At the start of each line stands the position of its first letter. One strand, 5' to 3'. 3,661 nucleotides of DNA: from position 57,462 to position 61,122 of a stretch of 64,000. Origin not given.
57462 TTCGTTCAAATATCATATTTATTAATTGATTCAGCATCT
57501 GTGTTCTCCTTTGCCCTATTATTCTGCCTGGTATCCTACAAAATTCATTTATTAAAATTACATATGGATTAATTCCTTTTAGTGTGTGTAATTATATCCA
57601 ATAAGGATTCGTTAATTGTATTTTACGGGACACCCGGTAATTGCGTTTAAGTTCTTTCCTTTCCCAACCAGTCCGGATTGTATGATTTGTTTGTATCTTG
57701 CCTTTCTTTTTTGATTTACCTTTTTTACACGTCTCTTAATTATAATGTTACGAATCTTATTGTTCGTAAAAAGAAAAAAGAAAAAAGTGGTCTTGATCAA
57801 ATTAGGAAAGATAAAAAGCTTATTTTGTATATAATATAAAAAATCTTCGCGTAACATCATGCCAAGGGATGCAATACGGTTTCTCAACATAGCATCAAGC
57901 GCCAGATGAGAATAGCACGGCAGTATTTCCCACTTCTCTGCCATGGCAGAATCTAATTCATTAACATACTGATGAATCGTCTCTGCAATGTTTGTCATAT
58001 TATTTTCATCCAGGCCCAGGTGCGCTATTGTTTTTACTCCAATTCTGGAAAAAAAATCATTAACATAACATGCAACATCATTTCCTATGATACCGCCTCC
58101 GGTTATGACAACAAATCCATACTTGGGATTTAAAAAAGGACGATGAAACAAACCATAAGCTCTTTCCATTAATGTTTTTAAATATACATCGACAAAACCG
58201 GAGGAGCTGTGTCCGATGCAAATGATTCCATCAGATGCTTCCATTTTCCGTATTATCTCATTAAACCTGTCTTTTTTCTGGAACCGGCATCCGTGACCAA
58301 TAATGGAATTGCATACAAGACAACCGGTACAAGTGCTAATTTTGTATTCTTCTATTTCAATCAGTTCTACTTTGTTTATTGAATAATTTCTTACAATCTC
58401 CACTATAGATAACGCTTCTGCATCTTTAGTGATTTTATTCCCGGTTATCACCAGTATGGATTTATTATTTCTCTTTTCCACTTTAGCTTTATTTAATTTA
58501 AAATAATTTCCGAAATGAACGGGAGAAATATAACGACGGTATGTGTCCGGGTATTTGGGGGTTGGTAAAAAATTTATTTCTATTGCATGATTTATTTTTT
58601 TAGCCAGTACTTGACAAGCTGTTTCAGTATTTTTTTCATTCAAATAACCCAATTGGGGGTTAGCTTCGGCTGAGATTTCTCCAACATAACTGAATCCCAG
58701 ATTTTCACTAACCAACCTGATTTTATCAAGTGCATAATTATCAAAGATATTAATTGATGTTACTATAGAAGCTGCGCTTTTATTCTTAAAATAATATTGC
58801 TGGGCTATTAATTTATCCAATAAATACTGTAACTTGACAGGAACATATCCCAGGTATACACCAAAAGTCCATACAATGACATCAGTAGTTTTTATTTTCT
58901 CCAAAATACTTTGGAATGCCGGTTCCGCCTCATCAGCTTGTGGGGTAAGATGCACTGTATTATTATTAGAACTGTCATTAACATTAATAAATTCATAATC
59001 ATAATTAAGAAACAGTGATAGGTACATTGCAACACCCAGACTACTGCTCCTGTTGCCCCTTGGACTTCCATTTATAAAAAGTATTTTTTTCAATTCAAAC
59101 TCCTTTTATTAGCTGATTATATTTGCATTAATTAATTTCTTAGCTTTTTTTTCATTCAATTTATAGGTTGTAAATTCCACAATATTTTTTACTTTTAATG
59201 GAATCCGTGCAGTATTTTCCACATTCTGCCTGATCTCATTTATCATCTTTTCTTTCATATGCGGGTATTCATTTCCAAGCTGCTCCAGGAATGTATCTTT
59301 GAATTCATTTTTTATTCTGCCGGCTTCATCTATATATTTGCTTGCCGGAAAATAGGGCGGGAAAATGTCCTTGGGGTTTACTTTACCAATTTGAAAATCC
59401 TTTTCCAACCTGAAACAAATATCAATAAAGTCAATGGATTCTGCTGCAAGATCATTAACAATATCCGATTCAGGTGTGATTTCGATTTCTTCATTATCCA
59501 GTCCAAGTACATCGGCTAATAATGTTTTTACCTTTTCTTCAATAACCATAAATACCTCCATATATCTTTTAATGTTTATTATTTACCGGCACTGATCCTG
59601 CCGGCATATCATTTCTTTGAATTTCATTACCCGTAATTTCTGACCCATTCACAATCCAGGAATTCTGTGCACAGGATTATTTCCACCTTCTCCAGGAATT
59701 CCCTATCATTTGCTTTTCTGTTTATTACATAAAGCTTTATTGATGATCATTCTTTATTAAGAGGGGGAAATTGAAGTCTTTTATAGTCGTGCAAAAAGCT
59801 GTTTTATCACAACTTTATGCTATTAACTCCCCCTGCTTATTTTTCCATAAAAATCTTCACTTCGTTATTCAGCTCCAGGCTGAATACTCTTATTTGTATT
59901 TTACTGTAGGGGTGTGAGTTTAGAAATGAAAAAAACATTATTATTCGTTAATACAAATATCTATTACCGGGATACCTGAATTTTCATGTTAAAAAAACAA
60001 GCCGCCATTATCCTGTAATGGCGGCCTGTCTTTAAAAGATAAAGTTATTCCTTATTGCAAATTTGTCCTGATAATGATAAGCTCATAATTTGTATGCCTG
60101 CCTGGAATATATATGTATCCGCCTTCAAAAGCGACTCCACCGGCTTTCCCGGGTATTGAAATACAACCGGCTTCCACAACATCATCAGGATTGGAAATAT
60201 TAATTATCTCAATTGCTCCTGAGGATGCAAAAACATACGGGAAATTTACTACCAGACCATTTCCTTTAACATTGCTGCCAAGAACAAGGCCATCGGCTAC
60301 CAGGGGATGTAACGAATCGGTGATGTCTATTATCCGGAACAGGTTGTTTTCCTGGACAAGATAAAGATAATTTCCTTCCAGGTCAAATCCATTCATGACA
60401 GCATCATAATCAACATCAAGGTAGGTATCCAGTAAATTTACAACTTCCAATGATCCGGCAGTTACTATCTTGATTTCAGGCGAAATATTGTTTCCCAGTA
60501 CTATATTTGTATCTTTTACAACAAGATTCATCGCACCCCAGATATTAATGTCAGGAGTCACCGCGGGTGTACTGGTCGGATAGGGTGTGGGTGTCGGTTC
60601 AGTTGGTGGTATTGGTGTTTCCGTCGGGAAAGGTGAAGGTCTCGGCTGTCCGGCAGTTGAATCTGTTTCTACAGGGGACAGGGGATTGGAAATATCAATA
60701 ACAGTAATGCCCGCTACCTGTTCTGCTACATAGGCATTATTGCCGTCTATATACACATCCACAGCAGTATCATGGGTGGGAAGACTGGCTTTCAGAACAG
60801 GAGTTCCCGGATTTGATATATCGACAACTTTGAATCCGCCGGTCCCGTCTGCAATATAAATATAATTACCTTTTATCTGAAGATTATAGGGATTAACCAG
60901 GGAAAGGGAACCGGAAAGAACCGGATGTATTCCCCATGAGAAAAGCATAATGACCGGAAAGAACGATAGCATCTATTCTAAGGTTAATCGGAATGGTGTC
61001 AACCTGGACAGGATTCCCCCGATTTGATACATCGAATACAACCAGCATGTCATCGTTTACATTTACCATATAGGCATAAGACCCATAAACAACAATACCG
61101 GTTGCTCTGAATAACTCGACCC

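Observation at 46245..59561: Thirteen-gene orphan type II PKS/FAS-like biosynthetic cluster with an unusual accessory set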

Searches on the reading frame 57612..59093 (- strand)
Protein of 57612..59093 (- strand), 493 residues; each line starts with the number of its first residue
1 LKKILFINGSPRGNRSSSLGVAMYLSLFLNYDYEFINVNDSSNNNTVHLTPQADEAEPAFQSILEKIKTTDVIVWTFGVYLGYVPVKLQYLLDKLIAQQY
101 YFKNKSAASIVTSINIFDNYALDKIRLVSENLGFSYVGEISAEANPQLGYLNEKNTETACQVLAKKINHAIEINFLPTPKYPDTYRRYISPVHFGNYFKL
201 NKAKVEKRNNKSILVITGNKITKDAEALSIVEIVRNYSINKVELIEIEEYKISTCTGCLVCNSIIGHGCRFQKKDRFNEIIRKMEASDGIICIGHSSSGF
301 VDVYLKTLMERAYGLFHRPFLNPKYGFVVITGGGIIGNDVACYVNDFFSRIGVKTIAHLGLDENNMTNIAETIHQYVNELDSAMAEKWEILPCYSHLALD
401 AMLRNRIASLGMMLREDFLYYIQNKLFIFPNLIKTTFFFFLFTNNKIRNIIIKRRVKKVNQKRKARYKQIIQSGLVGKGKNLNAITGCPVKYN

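Call 3: search_protein_families(library=pfam, proteins=[window:57612-59093:-], max_evalue=0.01)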
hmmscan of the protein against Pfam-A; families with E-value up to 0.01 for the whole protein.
window:57612-59093:- (493 aa): 2 families
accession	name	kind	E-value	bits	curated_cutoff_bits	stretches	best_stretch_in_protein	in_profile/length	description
PF03358.20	FMN_red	-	1.5e-15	57.5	24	2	3-115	2-117/152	NADPH-dependent FMN reductase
PF02525.22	Flavodoxin_2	-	3.1e-08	34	27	1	2-105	1-113/198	Flavodoxin-like fold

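Call 5: search_protein_families(library=ncbifam, proteins=[window:57612-59093:-], max_evalue=0.01)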
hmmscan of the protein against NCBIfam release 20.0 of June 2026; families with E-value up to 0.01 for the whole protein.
window:57612-59093:- (493 aa): 0 families

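Call 16: find_homologous_proteins(query=window:57612-59093:-, max_evalue=0.00001)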
Query window:57612-59093:- (493 aa): 41 proteins with E <= 0.00001 among 7779 candidates.
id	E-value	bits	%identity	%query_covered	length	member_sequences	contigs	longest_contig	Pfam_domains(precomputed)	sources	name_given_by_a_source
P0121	0.0e+0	1111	100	100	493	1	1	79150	PF02525.23,PF03358.21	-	-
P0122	3.2e-124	433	42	98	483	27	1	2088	PF02525.23,PF03358.21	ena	-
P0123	6.4e-124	432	43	98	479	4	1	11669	PF02525.23,PF03358.21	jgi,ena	-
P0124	1.8e-123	431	42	98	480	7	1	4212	PF02525.23,PF03358.21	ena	-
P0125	3.8e-122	427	43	99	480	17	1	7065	PF02525.23,PF03358.21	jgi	-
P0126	4.2e-122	426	42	98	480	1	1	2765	PF02525.23,PF03358.21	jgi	-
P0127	7.4e-122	426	43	98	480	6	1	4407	PF02525.23,PF03358.21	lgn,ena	-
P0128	3.2e-121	424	43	98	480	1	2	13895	PF02525.23,PF03358.21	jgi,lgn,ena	-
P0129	2.6e-119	417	41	98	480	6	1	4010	PF03358.21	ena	-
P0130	8.6e-114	399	42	93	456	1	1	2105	PF02525.23,PF03358.21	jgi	jgi:multimeric flavodoxin WrbA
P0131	1.0e-111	392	39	98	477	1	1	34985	PF02525.23,PF03358.21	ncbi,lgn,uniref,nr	ncbi:NAD(P)H-dependent oxidoreductase [Desulforhopalus singaporensis]|uniref:NADPH-dependent FMN red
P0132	1.2e-111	392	39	98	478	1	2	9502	PF02525.23,PF03358.21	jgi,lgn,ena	-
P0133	3.9e-110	387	39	98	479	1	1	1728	PF02525.23,PF03358.21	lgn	-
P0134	1.3e-109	385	42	93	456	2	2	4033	PF03358.21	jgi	jgi:multimeric flavodoxin WrbA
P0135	4.4e-109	384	40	98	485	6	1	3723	PF02525.23,PF03358.21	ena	-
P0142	4.5e-105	370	37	98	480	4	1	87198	PF02525.23,PF03358.21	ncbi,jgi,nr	ncbi:MAG: NAD(P)H-dependent oxidoreductase [Deltaproteobacteria bacterium]|nr:NAD(P)H-dependent oxid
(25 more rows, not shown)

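Call 17: find_encoding_contigs(protein=P0131, flank=10000, max_places=1)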
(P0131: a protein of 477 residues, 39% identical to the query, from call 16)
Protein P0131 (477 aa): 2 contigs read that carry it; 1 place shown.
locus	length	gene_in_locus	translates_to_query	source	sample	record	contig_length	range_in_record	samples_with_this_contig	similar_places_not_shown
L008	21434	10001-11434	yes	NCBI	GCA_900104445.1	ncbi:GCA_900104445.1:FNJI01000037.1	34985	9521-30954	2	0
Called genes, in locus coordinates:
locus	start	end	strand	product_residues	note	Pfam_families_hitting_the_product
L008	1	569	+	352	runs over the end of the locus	PF13439:Glyco_transf_4, PF13579:Glyco_trans_4_4 (weak), PF00534:Glycos_transf_1, PF13692:Glyco_trans_1_4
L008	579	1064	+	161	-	PF00132:Hexapep, PF14602:Hexapep_2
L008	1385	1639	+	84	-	-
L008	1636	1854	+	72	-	-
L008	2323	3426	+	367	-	PF13439:Glyco_transf_4, PF13579:Glyco_trans_4_4, PF00534:Glycos_transf_1, PF13692:Glyco_trans_1_4, PF13524:Glyco_trans_1_2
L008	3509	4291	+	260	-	PF02698:DUF218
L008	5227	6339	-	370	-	PF13776:DUF4172, PF02661:Fic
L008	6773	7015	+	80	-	-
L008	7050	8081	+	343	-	PF01073:3Beta_HSD, PF01370:Epimerase, PF02719:Polysacc_synt_2, PF07993:NAD_binding_4 (faint), PF16363:GDP_Man_Dehyd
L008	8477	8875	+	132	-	PF01980:TrmO_N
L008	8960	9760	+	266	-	PF00378:ECH_1, PF16113:ECH_2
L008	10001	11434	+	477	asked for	PF02525:Flavodoxin_2 (faint), PF03358:FMN_red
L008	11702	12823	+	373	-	PF14099:Polysacc_lyase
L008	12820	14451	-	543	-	PF00226:DnaJ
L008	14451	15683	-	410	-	-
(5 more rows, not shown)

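Call 18: find_encoding_contigs(protein=P0142, flank=10000, max_places=1)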
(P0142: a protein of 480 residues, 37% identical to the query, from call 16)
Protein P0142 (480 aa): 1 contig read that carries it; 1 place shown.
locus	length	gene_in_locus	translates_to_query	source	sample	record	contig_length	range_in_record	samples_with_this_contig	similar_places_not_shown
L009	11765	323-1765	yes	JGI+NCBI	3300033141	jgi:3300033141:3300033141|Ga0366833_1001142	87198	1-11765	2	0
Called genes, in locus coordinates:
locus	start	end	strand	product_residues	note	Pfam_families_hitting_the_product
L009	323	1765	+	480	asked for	PF02525:Flavodoxin_2 (faint), PF03358:FMN_red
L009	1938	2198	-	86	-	-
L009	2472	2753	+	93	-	PF05015:HigB-like_toxin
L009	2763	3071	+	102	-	PF01381:HTH_3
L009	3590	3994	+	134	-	PF01597:GCV_H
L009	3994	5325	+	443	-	PF02347:GDC-P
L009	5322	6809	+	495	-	PF02347:GDC-P (weak), PF00266:Aminotran_5, PF21478:GcvP2_C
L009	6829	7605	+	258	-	PF21948:LplA-B_cat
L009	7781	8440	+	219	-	PF04055:Radical_SAM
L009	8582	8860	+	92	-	PF09527:ATPase_gene1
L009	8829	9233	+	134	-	PF03899:ATP-synt_I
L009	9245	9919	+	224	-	PF00119:ATP-synt_A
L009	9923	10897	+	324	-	PF00137:ATP-synt_C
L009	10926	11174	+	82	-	PF00137:ATP-synt_C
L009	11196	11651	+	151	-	PF00430:ATP-synt_B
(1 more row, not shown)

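Call 19: find_encoding_contigs(protein=P0128, flank=10000, max_places=2)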
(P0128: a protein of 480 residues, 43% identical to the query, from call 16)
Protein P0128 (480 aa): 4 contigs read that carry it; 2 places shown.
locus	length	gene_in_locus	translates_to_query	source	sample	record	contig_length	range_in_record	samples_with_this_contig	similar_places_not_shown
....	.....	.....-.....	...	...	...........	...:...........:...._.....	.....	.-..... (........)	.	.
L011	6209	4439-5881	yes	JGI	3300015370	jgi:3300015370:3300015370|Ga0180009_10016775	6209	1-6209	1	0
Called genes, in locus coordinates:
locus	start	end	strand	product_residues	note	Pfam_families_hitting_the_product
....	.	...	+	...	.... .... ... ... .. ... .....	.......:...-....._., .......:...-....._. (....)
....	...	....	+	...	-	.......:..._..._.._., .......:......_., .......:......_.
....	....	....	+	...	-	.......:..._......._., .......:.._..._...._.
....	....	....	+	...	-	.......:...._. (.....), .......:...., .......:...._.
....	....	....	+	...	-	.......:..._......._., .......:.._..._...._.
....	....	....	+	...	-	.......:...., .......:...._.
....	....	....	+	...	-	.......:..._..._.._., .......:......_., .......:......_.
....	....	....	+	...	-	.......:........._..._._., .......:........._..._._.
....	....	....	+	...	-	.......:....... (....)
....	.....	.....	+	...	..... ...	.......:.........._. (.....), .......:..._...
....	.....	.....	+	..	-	?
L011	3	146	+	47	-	?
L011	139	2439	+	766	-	PF01315:Ald_Xan_dh_C, PF02738:MoCoBD_1, PF20256:MoCoBD_2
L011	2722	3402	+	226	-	PF01902:Diphthami_syn_2_N, PF28410:Diphthami_syn_2_C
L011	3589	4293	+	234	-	PF19540:DUF6064 (weak)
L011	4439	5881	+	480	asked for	PF02525:Flavodoxin_2 (faint), PF03358:FMN_red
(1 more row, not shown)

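Call 60: search_solved_structures(query=window:57612-59093:-, max_evalue=0.01, show_alignments=2)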
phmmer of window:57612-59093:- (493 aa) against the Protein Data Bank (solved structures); distinct sequences matched with E-value up to 0.01: 1.
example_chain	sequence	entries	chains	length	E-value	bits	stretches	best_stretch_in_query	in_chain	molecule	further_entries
7d38_A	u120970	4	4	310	0.0035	19.5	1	241-292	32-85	Cd1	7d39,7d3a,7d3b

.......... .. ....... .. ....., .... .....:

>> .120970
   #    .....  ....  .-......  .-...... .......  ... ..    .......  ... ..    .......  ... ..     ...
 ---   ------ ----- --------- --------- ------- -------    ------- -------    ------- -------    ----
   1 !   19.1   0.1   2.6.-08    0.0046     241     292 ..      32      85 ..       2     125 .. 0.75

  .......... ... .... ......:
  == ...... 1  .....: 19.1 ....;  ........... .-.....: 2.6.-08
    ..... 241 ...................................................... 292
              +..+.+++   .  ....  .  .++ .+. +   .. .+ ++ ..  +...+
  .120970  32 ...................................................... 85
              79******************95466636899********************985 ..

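Call 73: predict_structure(alignment_id=A4)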
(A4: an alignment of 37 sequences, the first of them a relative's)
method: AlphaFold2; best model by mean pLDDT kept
length: 493 residues; sequences in the alignment: 37
mean_pLDDT: 75.4   pTM: 0.78
mean pLDDT of the five models: 75.4, 72.5, 69.5, 65.3, 61.6
residues with pLDDT >= 90: 151; 70-90: 185; 50-70: 65; < 50: 92
segments of 3 or more residues with pLDDT < 50: 42-47, 146-149, 256-272, 315-319, 391-443, 487-493
pLDDT, mean of each block of 10 residues (from residue 1): 88 70 89 85 55 87 93 87 81 93 95 76 92 95 59 78 95 91 87 82 86 93 91 95 92 51 37 66 89 90 83 51 85 84 84 84 72 93 80 46 43 36 36 39 55 62 69 80 57 32
secondary structure, 60 per line:
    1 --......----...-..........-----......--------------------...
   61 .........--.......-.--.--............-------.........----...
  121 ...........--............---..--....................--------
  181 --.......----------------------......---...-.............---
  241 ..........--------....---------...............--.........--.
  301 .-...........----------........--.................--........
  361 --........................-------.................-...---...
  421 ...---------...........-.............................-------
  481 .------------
elements in order: E3-8 H17-26 E32-37 H58-69 E72-78 H86-97 E105-113 H118-131 E134-145 H153-172 H183-189 E212-217 H225-237 E241-246 H247-250 H259-262 H272-286 E289-297 H303-313 E324-331 H334-350 E353-360 H363-386 H394-410 H418-423 H433-443 H445-473

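Call 76: fold_search(model_id=the predicted structure, library=pdb)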
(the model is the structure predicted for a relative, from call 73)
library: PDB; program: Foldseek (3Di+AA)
matches with E <= 10: 1350; with E <= 0.001: 182
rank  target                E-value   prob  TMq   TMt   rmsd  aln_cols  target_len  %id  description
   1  5mji                  2.9e-06  1.00  0.30  0.56   9.1       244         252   16  Crystal Structure of RosB with bound intermediate OHC-RP (8-demethyl-8-formylriboflavin-5'-phosphate) (released 2016-12-28)
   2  3u7i_A                6.7e-06  1.00  0.27  0.55   6.7       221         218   17  The crystal structure of FMN-dependent NADH-azoreductase 1 (GBAA0966) from Bacillus anthracis str. Ames Ancestor (released 2011-11-09)
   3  3lcm_B                7.0e-06  1.00  0.27  0.63   4.6       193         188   11  Crystal structure of Smu.1420 from Streptococcus mutans UA159 (released 2011-01-12)
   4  3u7i_B                8.7e-06  1.00  0.27  0.55   6.8       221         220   16  The crystal structure of FMN-dependent NADH-azoreductase 1 (GBAA0966) from Bacillus anthracis str. Ames Ancestor (released 2011-11-09)
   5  4m0c_A                9.7e-06  1.00  0.27  0.54   6.0       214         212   18  The crystal structure of a FMN-dependent NADH-azoreductase from Bacillus anthracis str. Ames Ancestor in complex with  (released 2013-08-14)
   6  3lcm_A                1.3e-05  1.00  0.28  0.62   4.7       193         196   12  Crystal structure of Smu.1420 from Streptococcus mutans UA159 (released 2011-01-12)
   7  3u7i_D                1.9e-05  1.00  0.27  0.54   6.6       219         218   16  The crystal structure of FMN-dependent NADH-azoreductase 1 (GBAA0966) from Bacillus anthracis str. Ames Ancestor (released 2011-11-09)
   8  3u7i_C                2.1e-05  1.00  0.27  0.53   7.0       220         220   16  The crystal structure of FMN-dependent NADH-azoreductase 1 (GBAA0966) from Bacillus anthracis str. Ames Ancestor (released 2011-11-09)
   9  4m0c_B                2.5e-05  1.00  0.28  0.60   5.1       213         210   17  The crystal structure of a FMN-dependent NADH-azoreductase from Bacillus anthracis str. Ames Ancestor in complex with  (released 2013-08-14)
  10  1sqs_A                2.6e-05  1.00  0.31  0.62   5.5       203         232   17  X-Ray Crystal Structure Protein SP1951 of Streptococcus pneumoniae. Northeast Structural Genomics Consortium Target Sp (released 2004-03-30)
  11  7dnr_B                3.4e-05  0.99  0.17  0.23  18.8       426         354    8  Crystal Structure of Zn-bound SIS Domain of Glucosamine-6-P Synthase from E. coli (released 2021-12-15)
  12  4cet                  4.3e-05  1.00  0.24  0.47   7.5       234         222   12  Crystal structure of the complex of the P187S variant of human NAD(P) H:quinone oxidoreductase with dicoumarol at 2.2 A  (released 2014-08-27)
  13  2z9b                  4.5e-05  1.00  0.26  0.59   6.6       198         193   16  The crystal structure of AzoR (azoreductase) from Escherichia coli: Reduced AzoR in tetragonal crystals (released 2008-03-11)
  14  3tzb_A                4.5e-05  1.00  0.26  0.49   7.8       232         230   13  Quinone Oxidoreductase (NQ02) bound to NSC13000 (released 2011-11-02)
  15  1zx1_B                4.7e-05  1.00  0.26  0.50   7.6       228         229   14  Human quinone oxidoreductase 2 (NQO2) in complex with the cytostatic prodrug CB1954 (released 2005-06-14)
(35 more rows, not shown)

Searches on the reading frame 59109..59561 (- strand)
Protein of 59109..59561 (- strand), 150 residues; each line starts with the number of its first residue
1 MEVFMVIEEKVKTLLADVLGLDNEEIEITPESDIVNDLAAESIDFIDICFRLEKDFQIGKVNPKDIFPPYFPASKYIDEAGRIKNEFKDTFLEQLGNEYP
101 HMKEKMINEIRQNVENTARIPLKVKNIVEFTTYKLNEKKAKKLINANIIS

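Call 3: search_protein_families(library=pfam, proteins=[window:59109-59561:-], max_evalue=0.01)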
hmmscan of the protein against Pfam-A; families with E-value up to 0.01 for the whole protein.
window:59109-59561:- (150 aa): 1 family
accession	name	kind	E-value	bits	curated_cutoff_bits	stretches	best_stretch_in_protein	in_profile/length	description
PF00550.31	PP-binding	-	5.1e-07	30.3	20.8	1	9-66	1-54/67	Phosphopantetheine attachment site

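Call 5: search_protein_families(library=ncbifam, proteins=[window:59109-59561:-], max_evalue=0.01)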
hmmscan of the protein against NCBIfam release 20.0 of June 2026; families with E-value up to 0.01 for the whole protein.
window:59109-59561:- (150 aa): 9 families
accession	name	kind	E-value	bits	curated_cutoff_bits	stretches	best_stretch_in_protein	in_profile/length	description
NF002148.0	PRK00982.1-2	subfamily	9.5e-10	38.2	71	1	6-58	4-54/79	acyl carrier protein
NF002149.0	PRK00982.1-3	equivalog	9.2e-09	35.1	106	1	6-58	3-53/78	acyl carrier protein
NF005079.0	PRK06508.1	equivalog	4.9e-08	33.2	83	1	9-58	6-53/93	acyl carrier protein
NF006031.0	PRK08172.1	equivalog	6.9e-08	33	76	1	5-65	3-60/82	acyl carrier protein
NF002150.0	PRK00982.1-4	subfamily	1.2e-07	31.8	66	1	7-58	6-55/80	acyl carrier protein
TIGR00517.1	acyl_carrier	equivalog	2.6e-07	30.4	70.45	1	7-58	4-53/77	acyl carrier protein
NF002151.0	PRK00982.1-5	equivalog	4.2e-07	30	92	1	7-58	4-53/78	acyl carrier protein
NF003757.0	PRK05350.1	equivalog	6.8e-05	23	65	1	7-55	7-53/83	acyl carrier protein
NF009104.0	PRK12449.1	equivalog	0.00045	20.1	70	1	21-58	18-55/80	acyl carrier protein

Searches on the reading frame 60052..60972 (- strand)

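Call 4: search_protein_families(library=pfam, proteins=[window:60052-60972:-], max_evalue=0.01)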
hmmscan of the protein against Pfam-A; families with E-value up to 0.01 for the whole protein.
window:60052-60972:- (306 aa): 1 family
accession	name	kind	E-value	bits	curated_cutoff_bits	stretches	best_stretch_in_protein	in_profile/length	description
PF08309.17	LVIVD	-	8.8e-28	95.8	20.2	2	30-64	6-40/42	LVIVD repeat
